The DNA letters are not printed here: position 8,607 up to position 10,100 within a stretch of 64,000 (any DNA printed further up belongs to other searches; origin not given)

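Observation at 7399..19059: Translationally coupled four-gene module pairing cohesin-like and dockerin-like parts with its own lipoprotein and barrel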

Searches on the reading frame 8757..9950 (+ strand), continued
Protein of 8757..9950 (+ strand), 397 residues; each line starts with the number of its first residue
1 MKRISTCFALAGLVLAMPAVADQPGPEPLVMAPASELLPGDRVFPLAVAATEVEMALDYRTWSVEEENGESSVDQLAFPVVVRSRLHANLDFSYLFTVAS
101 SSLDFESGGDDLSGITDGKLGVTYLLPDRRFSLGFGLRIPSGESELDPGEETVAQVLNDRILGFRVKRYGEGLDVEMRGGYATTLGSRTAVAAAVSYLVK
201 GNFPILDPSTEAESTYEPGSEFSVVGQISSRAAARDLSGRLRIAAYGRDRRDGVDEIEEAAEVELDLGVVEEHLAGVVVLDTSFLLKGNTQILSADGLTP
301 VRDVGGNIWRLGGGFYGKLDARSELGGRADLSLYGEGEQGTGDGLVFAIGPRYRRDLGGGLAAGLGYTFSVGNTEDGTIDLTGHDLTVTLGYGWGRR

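Call 42: find_related_loci(query=A5, collection=metagenome_contigs, flank=10000)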
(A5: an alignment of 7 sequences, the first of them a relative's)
Query A5 (397 aa) in metagenome_contigs; peptide patterns used: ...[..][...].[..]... (x = any residue, [..] = any of these).
155 stretches matched a pattern; 9 encode a relative of the query (tblastn E <= 1e-3); 9 distinct loci.
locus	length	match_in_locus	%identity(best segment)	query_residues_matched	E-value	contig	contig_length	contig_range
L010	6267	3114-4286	78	5-397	0e+0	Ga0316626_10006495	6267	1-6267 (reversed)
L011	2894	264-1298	53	50-393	6e-110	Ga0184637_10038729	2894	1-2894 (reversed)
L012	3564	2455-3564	48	10-377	5e-107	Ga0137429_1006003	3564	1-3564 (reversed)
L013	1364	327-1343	47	59-396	1e-97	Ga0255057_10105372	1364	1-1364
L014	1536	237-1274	46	45-388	1e-93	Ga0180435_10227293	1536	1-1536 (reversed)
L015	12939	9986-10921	28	82-390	5e-21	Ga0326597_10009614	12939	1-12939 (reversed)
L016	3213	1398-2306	28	82-390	5e-20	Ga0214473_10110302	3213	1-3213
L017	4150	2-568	34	76-266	1e-19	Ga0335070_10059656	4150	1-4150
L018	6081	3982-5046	27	60-392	2e-19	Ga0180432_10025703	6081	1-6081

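Call 44: search_protein_families(library=pfam, proteins=[L015:400-1770:+, L015:1897-5841:+, L015:5966-6940:+, L015:7048-8187:+, L015:8184-9815:+, L015:10875-12938:+, L018:170-1141:+, L018:1352-2410:+, L018:2435-3853:+, L018:5043-6080:+], max_evalue=0.01)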
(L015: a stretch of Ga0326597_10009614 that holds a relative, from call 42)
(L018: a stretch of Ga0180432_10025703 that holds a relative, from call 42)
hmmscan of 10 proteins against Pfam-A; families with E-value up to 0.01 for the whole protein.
L015:400-1770:+ (456 aa): 1 family
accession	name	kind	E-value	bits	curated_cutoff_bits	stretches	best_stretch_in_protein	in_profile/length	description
PF05936.17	T6SS_VasE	-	3.9e-102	342.7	23.4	1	19-451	1-428/429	Bacterial Type VI secretion, VC_A0110, EvfL, ImpJ, VasE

L015:1897-5841:+ (1314 aa): 4 families
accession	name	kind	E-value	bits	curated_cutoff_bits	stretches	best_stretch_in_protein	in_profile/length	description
PF14331.11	IcmF-related_N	-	6.3e-72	242.4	25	1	380-635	5-257/259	IcmF-related N-terminal domain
PF06761.17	IcmF-related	-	5.1e-24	85.7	27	1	682-968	4-307/308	Intracellular multiplication and human macrophage-killing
PF06744.18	IcmF_C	-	2.7e-07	31.2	26.7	1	1197-1287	14-102/106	Type VI secretion protein IcmF C2-like domain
PF21070.2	IcmF_helical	-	0.00058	20.5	24.1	1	1087-1127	7-46/106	Type VI secretion protein IcmF helical domain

L015:5966-6940:+ (324 aa): 1 family
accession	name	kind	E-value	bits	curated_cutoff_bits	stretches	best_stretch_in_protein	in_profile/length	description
PF09867.14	TagF_N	-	1.2e-18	67.8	27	1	11-110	1-102/135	TagF N-terminal domain, Type VI secretion system-associated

L015:7048-8187:+ (379 aa): 3 families
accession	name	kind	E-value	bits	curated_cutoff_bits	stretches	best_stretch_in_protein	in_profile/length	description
PF03783.19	CsgG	-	6.2e-08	32.6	20.8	1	145-231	11-98/210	Curli production assembly/transport component CsgG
PF13036.11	LpoB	-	6.5e-05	23.3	22.3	1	145-232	31-111/147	Peptidoglycan-synthase activator LpoB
PF07719.23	TPR_2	-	0.00037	20.8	27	0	331-357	8-34/34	Tetratricopeptide repeat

L015:8184-9815:+ (543 aa): 13 families
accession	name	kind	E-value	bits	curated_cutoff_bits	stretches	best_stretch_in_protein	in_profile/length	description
PF13432.12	TPR_16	-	2.8e-11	44.1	32.7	2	67-125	2-60/65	Tetratricopeptide repeat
PF14559.12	TPR_19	-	8e-11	42.5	25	2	72-135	1-64/68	Tetratricopeptide repeat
PF01471.23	PG_binding_1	-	1.8e-10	41.2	23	1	262-302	17-57/57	Putative peptidoglycan binding domain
PF07719.23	TPR_2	-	4e-10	39.5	27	2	98-119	3-24/34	Tetratricopeptide repeat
PF00515.34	TPR_1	-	2e-09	37.3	27.8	1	98-119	3-24/34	Tetratricopeptide repeat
PF13424.12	TPR_12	-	1.1e-07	32.4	30.1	0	44-91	25-74/77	Tetratricopeptide repeat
PF13414.12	TPR_11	-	2.6e-05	24.3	26.8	0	75-110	7-42/42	TPR repeat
PF13428.12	TPR_14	-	2.8e-05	24.8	23.5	1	64-104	3-43/44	Tetratricopeptide repeat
PF13431.12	TPR_17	-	8.7e-05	22.9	24.4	1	90-116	7-33/34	Tetratricopeptide repeat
PF13176.12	TPR_7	-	0.00016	22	27.9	0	98-119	1-22/36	Tetratricopeptide repeat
PF13181.12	TPR_8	-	0.00033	21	25.7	0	99-119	4-24/34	Tetratricopeptide repeat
PF03783.19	CsgG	-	0.0014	18.4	20.8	0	167-224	10-74/210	Curli production assembly/transport component CsgG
PF24575.1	TPR_Slam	-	0.0062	17.4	35.2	0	406-452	39-84/104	Surface lipoprotein assembly modifier, N-terminal TPR repeats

L015:10875-12938:+ (688 aa): 5 families
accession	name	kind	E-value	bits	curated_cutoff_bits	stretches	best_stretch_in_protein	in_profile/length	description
PF00041.27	fn3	-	1.8e-22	79.8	25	3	474-556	4-81/84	Fibronectin type III domain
PF13205.12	Big_5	-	2.1e-09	38.5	23.6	1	259-328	5-73/105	Bacterial Ig-like domain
PF25059.1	FN3_DSCAM-DSCAML_C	-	3.9e-08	34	39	1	484-559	4-80/89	DSCAM/DSCAML C-terminal Fn3-like domain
PF25788.1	Ig_Rha78A_N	-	3.7e-07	30.8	27.4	0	393-469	19-101/105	Rha78A-like, N-terminal immunoglobulin domain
PF16656.11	Pur_ac_phosph_N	-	0.0014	19.6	30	0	519-559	56-93/93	Purple acid Phosphatase, N-terminal domain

L018:170-1141:+ (323 aa): 5 families
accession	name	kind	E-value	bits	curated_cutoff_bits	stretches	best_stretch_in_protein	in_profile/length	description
PF13462.12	Thioredoxin_4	-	3.8e-22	79.7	23.2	1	154-308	8-164/165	Thioredoxin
PF01323.26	DSBA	-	9.9e-17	61.8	25.6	2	210-307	88-190/191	DSBA-like thioredoxin domain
PF13192.12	Thioredoxin_3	-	0.00015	22.2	24.8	0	274-302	40-70/76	Thioredoxin domain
PF13098.12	Thioredoxin_2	-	0.0019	18.9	27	1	162-303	8-100/104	Thioredoxin-like domain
PF13743.12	Thioredoxin_5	-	0.0044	17.2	27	0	224-289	97-163/186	Thioredoxin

L018:1352-2410:+ (352 aa): 4 families
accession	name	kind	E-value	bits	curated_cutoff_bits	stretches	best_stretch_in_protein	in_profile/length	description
PF13860.13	FlgD_ig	-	5e-08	33.2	27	1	285-340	21-76/79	FlgD Ig-like domain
PF11551.14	Omp28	-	1.8e-05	25.1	34.9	1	88-244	6-163/171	Outer membrane protein Omp28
PF18962.6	Por_Secre_tail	-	0.0003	21.4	27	1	270-349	3-74/75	Secretion system C-terminal sorting domain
PF13585.12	CHU_C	-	0.0015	19.1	27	1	283-343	23-77/86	CHU_C Type IX secretion signal domain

L018:2435-3853:+ (472 aa): 13 families
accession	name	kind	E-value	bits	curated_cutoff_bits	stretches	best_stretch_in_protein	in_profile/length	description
PF14559.12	TPR_19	-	3.9e-12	46.7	25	1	82-139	1-58/68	Tetratricopeptide repeat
PF13432.12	TPR_16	-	1.9e-08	35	32.7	1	79-138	4-63/65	Tetratricopeptide repeat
PF07719.23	TPR_2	-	3.2e-08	33.5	27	1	111-138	6-33/34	Tetratricopeptide repeat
PF13428.12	TPR_14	-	5.2e-07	30.2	23.5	1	109-141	4-36/44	Tetratricopeptide repeat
PF13371.12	TPR_9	-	5.6e-06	26.7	35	1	103-142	26-65/73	Tetratricopeptide repeat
PF13414.12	TPR_11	-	4.9e-05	23.4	26.8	0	113-138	1-26/42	TPR repeat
PF00637.26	Clathrin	-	6.7e-05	23.1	29.6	1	79-139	14-75/143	Region in Clathrin and VPS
PF13176.12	TPR_7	-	7.1e-05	23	27.9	0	112-140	5-35/36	Tetratricopeptide repeat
PF13424.12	TPR_12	-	7.4e-05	23.3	30.1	1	86-134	17-73/77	Tetratricopeptide repeat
PF00515.34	TPR_1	-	9.1e-05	22.6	27.8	0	112-138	7-33/34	Tetratricopeptide repeat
PF13181.12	TPR_8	-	0.0065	17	25.7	0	112-138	7-33/34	Tetratricopeptide repeat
PF03704.23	BTAD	-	0.0069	17.2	22.1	1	78-134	68-124/146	Bacterial transcriptional activator domain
PF12895.13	ANAPC3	-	0.0086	16.8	27.2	0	112-163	29-79/82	Anaphase-promoting complex, cyclosome, subunit 3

L018:5043-6080:+ (346 aa): 1 family
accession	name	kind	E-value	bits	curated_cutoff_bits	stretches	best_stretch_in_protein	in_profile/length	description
PF20773.4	InhA-like_MAM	-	0.0036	17.3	26.9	1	120-242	53-166/191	Immune inhibitor A-like, MAM domain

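Call 65: search_protein_families(library=pfam, proteins=[L009:2473-5184:+, L009:19071-20324:+], max_evalue=0.001)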
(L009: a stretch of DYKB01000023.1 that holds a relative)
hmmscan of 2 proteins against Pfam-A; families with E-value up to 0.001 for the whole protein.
L009:2473-5184:+ (903 aa): 20 families
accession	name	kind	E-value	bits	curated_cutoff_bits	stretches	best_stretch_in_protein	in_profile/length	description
PF00069.31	Pkinase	-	3.6e-59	200.7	31.7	1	635-890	1-254/263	Protein kinase domain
PF07714.23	PK_Tyr_Ser-Thr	-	1e-37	130.3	23.1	1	636-889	2-250/258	Protein tyrosine and serine/threonine kinase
PF13432.12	TPR_16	-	1.7e-23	83.2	32.7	2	101-152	3-53/65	Tetratricopeptide repeat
PF07719.23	TPR_2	-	2.7e-22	77.4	27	3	164-196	1-33/34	Tetratricopeptide repeat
PF14559.12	TPR_19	-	6e-22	78.2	25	2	107-154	3-50/68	Tetratricopeptide repeat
PF00515.34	TPR_1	-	5.5e-19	67.6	27.8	2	62-88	2-28/34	Tetratricopeptide repeat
PF13414.12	TPR_11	-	4.8e-13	49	26.8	1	102-135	1-34/42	TPR repeat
PF13428.12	TPR_14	-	9e-13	48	23.5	1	99-138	5-44/44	Tetratricopeptide repeat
PF13431.12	TPR_17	-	2.9e-11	43.1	24.4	1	49-81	1-33/34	Tetratricopeptide repeat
PF12895.13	ANAPC3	-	4.8e-09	36.8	27.2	0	47-85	43-80/82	Anaphase-promoting complex, cyclosome, subunit 3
PF13424.12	TPR_12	-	1.1e-08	35.6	30.1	0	57-87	41-71/77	Tetratricopeptide repeat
PF13176.12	TPR_7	-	1.3e-07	31.6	27.9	0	101-128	5-34/36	Tetratricopeptide repeat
PF17667.7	Pkinase_fungal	-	3.4e-07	29.7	24.1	1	746-818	295-370/387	Fungal protein kinase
PF23914.1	TPR_CcmH_CycH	-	8.7e-07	29.3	42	0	96-193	51-150/158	Cytochrome c-type biogenesis protein H TPR domain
PF13181.12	TPR_8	-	1e-06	28.9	25.7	0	62-88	2-28/34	Tetratricopeptide repeat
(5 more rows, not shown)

L009:19071-20324:+ (417 aa): 0 families

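Call 73: search_protein_families(library=pfam, alignment_id=A5, max_evalue=10)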
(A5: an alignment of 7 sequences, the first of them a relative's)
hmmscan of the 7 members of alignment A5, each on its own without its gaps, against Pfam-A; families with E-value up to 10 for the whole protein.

A. member 1, P0001 (397 aa): 0 families

B. families by the number of members that match (of 7 scanned): 4 families
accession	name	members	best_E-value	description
PF13557.12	Phenol_MetA_deg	1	3.6e-05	Putative MetA-pathway of phenol degradation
PF11751.14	PorP_SprF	1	0.017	Type IX secretion system membrane protein PorP/SprF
PF13505.12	OMP_b-brl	1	0.019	Outer membrane protein beta-barrel domain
PF19860.4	DUF6334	1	0.11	Family of unknown function (DUF6334)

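Call 82: search_protein_representatives(alignment_id=A1)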
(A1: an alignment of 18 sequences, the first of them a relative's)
Query: 18 sequences, 396 profile positions. Proteins with E-value up to 0.001 (for the whole library): 1120; up to 1e-10: 757; up to 1e-30: 163. The best 150 are listed.
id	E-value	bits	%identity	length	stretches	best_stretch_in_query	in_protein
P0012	6.9e-182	621.1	-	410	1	8-395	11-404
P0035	1.3e-121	422.7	-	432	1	24-392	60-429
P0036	7.2e-102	357.7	-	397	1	23-392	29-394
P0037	4.6e-73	262.8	-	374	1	50-391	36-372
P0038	7.4e-72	258.9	-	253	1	145-393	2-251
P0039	4.4e-65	236.6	-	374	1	47-391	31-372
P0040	1.2e-64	235.2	-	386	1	36-391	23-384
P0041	2.6e-62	227.5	-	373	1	52-392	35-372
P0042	1.4e-61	225.1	-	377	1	52-389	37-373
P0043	3.3e-61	223.8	-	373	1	51-392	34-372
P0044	3.5e-61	223.7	-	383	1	51-391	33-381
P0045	4.8e-61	223.3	-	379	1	46-389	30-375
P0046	6.6e-61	222.8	-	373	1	50-392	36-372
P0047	3.8e-60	220.3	-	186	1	241-394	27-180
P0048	8.6e-60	219.1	-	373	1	54-392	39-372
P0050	7.6e-59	216.0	-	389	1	47-392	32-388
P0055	7.5e-57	209.5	-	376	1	47-391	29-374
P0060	1.8e-55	204.9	-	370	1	50-391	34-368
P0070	1.3e-52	195.5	-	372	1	54-391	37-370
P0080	3.5e-51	190.8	-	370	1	38-391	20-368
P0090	3.8e-49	184.1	-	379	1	53-383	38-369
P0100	1.6e-46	175.4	-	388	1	7-392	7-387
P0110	2.2e-44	168.4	-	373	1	44-386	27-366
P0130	9.6e-42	159.7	-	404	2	148-392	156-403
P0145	3.5e-37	144.7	-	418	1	51-391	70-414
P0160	9.2e-35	136.7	-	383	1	50-393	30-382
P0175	2.5e-33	132.0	-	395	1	47-375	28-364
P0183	3.1e-32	128.4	-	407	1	46-388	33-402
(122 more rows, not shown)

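Call 83: find_encoding_contigs(protein=P0037, flank=10000, max_places=2)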
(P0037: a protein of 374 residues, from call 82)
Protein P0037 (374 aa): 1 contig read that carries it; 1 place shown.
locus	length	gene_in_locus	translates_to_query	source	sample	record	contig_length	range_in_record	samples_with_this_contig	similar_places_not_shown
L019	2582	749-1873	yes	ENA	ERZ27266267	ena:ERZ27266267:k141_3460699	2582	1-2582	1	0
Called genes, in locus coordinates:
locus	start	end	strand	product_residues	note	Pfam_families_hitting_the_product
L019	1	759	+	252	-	?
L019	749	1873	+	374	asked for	PF13557:Phenol_MetA_deg (faint)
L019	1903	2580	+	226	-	?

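Call 84: list_cluster_members(proteins=[P0035, P0036, P0037, P0039, P0040, P0041, P0050, P0060, P0080, P0100])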
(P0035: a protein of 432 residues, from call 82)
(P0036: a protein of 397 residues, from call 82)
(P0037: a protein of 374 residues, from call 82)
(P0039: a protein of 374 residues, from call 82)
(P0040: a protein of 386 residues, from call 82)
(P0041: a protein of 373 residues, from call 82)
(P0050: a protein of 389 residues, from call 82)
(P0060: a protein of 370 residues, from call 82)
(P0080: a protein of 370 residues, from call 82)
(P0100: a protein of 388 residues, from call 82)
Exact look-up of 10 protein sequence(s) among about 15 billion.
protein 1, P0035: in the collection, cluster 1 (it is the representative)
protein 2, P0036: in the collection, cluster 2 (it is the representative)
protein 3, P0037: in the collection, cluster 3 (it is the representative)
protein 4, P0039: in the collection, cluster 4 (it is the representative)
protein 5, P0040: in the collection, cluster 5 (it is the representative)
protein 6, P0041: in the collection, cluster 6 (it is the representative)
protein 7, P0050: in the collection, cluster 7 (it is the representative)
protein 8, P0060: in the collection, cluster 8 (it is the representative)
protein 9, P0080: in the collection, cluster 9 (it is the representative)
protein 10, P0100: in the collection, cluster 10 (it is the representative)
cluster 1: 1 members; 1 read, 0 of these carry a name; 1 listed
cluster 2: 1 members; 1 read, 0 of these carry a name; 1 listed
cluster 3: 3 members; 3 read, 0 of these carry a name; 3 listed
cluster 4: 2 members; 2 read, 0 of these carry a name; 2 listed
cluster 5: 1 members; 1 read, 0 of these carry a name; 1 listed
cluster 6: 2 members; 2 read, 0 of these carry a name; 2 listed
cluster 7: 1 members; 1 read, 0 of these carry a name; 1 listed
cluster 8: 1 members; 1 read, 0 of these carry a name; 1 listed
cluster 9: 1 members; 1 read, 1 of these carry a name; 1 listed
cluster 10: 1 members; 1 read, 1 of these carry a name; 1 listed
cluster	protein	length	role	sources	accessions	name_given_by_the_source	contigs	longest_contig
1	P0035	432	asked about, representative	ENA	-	-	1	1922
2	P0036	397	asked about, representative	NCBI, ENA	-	-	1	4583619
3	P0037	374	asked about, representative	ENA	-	-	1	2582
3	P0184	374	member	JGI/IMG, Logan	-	-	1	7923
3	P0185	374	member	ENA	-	-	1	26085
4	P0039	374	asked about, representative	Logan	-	-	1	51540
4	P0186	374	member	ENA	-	-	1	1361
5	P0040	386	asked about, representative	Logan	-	-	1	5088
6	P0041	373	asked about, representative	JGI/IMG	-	-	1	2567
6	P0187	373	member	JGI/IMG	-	-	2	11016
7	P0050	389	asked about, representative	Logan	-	-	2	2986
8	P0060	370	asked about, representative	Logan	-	-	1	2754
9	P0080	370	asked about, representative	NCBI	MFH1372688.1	MAG: hypothetical protein ABII79_02690 [bacterium]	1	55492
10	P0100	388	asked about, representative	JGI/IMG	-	hypothetical protein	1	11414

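Call 85: find_encoding_contigs(protein=P0036, flank=10000, max_places=1)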
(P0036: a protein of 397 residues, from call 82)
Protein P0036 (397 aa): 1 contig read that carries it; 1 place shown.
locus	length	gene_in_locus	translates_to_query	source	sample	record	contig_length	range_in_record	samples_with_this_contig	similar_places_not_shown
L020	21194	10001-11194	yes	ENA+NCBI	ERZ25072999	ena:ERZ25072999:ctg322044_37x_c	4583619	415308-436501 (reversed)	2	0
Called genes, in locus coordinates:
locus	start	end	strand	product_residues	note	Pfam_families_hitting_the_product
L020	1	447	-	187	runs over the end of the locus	PF13505:OMP_b-brl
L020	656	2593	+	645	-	PF02574:S-methyl_trans, PF02219:MTHFR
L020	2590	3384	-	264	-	PF13238:AAA_18 (faint), PF13521:AAA_28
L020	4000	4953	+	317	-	PF00005:ABC_tran, PF13304:AAA_21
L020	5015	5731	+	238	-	PF01061:ABC2_membrane, PF12679:ABC2_membrane_2, PF12730:ABC2_membrane_4, PF13346:ABC2_membrane_5, PF12698:ABC2_membrane_3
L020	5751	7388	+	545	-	PF23357:DUF7088, PF09822:ABC_transp_aux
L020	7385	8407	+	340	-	PF14238:DUF4340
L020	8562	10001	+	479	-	PF13181:TPR_8 (faint), PF13424:TPR_12 (faint), PF13428:TPR_14 (faint), PF07719:TPR_2 (faint), PF13414:TPR_11 (faint), PF13432:TPR_16, PF14559:TPR_19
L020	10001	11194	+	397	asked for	-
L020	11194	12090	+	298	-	-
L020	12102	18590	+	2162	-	-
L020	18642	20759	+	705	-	PF00963:Cohesin (weak)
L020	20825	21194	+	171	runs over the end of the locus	-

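Call 86: find_encoding_contigs(protein=P0039, flank=10000, max_places=1)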
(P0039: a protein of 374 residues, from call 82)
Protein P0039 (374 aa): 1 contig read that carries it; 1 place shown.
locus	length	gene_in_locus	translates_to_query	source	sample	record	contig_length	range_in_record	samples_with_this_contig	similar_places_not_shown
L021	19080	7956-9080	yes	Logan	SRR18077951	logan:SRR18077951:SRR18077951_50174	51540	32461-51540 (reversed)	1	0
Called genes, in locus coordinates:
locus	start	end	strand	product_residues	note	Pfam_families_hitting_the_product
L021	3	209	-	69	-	?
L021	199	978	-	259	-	PF01058:Oxidored_q6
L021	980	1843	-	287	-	PF00175:NAD_binding_1, PF10418:DHODB_Fe-S_bind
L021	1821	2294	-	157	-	PF00027:cNMP_binding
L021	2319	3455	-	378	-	PF12838:Fer4_7 (faint), PF13237:Fer4_10 (faint), PF13746:Fer4_18 (faint), PF13534:Fer4_17 (faint), PF13187:Fer4_9 (faint), PF14697:Fer4_21 (faint), PF13183:Fer4_8 (weak), PF17179:Fer4_22, +1 more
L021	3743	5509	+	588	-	PF00069:Pkinase, PF01636:APH (faint), PF07714:PK_Tyr_Ser-Thr, PF03109:ABC1 (weak), PF17667:Pkinase_fungal (weak)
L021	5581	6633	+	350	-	PF03783:CsgG, PF13036:LpoB (weak)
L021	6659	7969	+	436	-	PF13428:TPR_14 (faint), PF13432:TPR_16, PF13414:TPR_11 (weak), PF14559:TPR_19 (weak), PF00515:TPR_1 (weak), PF07719:TPR_2 (weak), PF13432:TPR_16 (weak), PF03783:CsgG (weak), +7 more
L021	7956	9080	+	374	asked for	-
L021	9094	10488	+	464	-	-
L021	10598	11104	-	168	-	-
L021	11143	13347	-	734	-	PF19993:DO-GTPase2 (faint)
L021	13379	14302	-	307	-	-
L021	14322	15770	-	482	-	PF05936:T6SS_VasE (faint)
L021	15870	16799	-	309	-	PF06996:T6SS_TssG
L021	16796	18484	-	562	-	-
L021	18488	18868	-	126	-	PF04965:GPW_gp25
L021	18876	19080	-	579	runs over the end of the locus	PF05954:Phage_GPD, PF24032:YQBQ (faint), PF04717:Phage_base_V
